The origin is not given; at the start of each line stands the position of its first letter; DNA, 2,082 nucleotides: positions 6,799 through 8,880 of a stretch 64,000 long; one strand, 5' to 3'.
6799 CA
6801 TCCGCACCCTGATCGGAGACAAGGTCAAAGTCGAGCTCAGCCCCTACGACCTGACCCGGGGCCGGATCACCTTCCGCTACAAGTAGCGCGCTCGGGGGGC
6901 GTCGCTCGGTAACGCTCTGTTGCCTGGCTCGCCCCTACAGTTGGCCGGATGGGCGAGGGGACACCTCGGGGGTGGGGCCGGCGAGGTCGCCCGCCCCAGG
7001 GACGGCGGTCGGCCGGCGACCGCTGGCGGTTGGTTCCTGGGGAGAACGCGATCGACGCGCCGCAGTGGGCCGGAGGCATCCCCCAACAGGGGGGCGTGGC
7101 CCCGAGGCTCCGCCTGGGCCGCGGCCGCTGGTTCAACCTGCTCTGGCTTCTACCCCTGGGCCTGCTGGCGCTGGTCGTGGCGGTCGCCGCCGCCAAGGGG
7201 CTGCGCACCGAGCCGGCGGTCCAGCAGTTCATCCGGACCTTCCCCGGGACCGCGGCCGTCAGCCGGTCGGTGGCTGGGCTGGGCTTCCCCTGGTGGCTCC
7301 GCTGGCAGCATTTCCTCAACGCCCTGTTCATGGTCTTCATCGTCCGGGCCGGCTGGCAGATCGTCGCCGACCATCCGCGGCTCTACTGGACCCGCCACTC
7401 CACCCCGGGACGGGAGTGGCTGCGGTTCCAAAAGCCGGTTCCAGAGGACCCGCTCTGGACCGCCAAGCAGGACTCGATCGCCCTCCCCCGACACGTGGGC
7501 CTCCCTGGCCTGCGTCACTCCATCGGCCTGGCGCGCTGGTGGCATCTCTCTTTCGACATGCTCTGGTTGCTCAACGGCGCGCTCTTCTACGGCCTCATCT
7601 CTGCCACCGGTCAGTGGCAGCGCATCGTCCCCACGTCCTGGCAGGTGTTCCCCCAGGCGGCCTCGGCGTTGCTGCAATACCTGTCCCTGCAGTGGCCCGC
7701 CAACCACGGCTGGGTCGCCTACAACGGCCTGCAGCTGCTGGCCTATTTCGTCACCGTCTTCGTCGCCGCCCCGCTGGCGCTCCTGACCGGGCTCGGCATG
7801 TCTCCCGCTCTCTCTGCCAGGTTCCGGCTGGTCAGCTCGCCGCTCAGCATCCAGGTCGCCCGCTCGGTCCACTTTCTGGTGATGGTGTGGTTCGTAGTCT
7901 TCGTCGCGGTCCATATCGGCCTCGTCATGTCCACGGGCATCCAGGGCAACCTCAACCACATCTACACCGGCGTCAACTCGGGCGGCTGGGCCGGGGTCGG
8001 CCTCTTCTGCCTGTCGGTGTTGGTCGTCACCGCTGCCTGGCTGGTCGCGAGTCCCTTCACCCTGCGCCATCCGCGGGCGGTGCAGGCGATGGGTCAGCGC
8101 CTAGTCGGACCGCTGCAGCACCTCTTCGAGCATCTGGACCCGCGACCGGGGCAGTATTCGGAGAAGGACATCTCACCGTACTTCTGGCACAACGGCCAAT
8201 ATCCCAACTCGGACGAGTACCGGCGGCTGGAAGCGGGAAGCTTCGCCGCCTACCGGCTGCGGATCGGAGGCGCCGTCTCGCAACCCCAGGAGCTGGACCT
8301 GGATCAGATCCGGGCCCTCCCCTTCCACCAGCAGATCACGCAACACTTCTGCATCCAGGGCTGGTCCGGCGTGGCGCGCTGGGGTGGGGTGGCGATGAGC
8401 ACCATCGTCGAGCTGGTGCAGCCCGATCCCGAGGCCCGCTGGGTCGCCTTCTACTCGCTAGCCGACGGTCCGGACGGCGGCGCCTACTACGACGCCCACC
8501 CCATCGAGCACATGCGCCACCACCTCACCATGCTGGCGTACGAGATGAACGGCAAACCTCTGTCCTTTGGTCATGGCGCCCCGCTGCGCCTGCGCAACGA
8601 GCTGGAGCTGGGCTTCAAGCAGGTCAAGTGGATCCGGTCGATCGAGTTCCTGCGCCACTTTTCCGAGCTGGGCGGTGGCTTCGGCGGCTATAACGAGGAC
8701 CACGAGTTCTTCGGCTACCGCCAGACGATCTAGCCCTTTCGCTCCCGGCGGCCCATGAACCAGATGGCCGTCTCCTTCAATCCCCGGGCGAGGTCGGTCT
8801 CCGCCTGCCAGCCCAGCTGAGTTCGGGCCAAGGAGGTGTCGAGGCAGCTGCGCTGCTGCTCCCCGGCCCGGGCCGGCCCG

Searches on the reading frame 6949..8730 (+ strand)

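Call 46: search_protein_families(library=pfam, proteins=[window:6949-8730:+], max_evalue=0.00001)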
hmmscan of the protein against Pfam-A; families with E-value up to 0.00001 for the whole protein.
window:6949-8730:+ (594 aa): 2 families
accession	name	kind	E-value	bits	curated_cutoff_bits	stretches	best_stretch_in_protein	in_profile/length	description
PF00174.25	Oxidored_molyb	-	1.3e-30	106.6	24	1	433-570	10-163/169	Oxidoreductase molybdopterin binding domain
PF01292.26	Ni_hydr_CYTB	-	1.1e-09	38.8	30.1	1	113-327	2-163/179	Prokaryotic cytochrome b561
